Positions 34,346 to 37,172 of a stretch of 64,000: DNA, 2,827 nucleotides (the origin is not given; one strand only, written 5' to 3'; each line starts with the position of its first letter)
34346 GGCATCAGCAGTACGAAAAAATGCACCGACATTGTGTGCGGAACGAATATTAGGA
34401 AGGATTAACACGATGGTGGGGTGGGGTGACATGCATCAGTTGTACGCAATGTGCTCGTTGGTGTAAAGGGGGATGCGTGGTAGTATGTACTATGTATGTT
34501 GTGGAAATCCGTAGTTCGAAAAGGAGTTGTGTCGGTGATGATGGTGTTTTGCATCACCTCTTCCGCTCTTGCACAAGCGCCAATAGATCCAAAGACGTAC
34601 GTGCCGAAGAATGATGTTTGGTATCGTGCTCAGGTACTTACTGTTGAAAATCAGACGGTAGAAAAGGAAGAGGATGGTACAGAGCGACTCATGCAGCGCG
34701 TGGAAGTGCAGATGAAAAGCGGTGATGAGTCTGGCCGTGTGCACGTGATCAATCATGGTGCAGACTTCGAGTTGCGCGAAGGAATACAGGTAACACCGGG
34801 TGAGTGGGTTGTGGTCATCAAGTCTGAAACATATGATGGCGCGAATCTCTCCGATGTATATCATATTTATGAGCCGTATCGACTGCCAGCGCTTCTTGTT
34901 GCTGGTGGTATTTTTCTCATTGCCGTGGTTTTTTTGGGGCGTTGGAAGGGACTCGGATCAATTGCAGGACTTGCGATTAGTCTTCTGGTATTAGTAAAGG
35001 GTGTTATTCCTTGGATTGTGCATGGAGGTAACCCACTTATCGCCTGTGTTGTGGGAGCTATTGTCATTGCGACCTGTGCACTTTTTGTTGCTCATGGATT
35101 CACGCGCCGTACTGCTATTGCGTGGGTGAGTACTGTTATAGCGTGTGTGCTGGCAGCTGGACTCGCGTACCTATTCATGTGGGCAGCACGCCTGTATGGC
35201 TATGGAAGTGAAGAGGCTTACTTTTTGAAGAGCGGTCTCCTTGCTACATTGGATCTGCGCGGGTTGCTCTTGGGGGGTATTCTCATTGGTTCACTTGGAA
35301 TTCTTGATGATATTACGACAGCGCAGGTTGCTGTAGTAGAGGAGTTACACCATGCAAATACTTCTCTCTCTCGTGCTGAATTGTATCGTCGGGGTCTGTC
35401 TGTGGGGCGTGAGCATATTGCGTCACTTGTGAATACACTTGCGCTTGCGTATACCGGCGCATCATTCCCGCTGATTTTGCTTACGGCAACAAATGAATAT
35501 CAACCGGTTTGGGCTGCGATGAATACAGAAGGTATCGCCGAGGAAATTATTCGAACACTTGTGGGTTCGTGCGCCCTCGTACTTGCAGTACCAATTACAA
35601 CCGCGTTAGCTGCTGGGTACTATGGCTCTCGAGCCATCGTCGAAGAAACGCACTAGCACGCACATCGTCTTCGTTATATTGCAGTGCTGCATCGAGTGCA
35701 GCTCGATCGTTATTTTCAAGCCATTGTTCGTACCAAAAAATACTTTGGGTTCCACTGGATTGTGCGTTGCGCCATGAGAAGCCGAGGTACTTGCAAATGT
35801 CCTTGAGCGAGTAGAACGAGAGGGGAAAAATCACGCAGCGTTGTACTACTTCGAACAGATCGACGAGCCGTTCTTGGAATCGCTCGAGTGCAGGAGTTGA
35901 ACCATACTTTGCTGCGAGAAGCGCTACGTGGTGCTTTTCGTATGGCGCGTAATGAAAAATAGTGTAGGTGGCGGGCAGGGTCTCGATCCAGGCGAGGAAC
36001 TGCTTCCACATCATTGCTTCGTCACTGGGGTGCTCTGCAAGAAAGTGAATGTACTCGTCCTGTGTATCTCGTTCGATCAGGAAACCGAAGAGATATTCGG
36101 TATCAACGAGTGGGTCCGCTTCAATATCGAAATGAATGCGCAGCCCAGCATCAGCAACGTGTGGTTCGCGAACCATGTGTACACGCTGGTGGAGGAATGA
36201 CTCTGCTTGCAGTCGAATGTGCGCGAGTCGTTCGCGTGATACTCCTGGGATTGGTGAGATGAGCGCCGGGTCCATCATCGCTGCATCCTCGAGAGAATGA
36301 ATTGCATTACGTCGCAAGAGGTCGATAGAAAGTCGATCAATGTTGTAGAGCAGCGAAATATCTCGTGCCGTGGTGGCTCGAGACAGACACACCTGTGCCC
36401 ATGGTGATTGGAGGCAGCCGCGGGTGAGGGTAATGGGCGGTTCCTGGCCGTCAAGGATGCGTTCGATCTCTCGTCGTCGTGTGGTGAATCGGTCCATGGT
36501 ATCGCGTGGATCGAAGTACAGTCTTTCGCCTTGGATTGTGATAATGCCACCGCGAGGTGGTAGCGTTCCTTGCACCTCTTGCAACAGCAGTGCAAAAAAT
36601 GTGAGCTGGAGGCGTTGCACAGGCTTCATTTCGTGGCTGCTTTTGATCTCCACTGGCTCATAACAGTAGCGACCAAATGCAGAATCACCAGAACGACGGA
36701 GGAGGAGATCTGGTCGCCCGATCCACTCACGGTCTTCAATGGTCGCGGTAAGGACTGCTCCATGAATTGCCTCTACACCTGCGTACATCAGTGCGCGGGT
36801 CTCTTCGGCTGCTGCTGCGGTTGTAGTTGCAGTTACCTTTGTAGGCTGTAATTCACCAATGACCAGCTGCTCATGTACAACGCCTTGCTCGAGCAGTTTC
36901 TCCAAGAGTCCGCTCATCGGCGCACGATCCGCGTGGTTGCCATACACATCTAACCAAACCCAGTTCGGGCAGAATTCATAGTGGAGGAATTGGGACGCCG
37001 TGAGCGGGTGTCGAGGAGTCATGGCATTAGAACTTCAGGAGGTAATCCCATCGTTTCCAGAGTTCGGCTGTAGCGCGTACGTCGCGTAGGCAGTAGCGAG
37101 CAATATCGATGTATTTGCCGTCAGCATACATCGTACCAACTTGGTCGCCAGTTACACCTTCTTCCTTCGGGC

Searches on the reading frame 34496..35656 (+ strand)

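Call 58: search_protein_families(library=pfam, proteins=[window:34496-35656:+], max_evalue=0.01)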
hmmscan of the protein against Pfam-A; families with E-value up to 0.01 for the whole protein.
window:34496-35656:+ (386 aa): 1 family
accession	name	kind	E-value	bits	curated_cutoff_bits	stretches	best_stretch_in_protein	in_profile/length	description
PF07907.16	YibE_F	-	2.7e-67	227.3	27.2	1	134-373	2-240/241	YibE/F-like protein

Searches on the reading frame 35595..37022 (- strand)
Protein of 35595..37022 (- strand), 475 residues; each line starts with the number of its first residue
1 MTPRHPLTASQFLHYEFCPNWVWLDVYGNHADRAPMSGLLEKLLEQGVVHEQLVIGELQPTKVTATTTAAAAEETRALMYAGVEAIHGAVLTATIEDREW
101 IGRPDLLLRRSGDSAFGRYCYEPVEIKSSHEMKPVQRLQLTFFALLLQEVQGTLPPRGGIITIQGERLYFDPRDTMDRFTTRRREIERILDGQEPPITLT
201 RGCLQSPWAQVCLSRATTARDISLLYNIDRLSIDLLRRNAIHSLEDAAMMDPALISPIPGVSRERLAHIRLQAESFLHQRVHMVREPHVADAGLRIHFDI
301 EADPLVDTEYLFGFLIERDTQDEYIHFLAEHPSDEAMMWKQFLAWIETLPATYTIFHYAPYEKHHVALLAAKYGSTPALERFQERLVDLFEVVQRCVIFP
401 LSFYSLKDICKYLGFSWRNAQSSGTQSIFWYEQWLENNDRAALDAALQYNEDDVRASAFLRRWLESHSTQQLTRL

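Call 58: search_protein_families(library=pfam, proteins=[window:35595-37022:-], max_evalue=0.01)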
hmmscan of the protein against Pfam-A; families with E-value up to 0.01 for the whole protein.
window:35595-37022:- (475 aa): 3 families
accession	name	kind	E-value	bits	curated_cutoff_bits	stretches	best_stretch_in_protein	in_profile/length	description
PF13482.12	RNase_H_2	-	6.2e-32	111.3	22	1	297-464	2-164/165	RNase_H superfamily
PF11074.14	DUF2779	-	0.00092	19.9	23.3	1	320-398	37-117/126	Domain of unknown function(DUF2779)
PF01930.23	Cas_Cas4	-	0.0033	18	22.7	0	122-212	67-158/160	Domain of unknown function DUF83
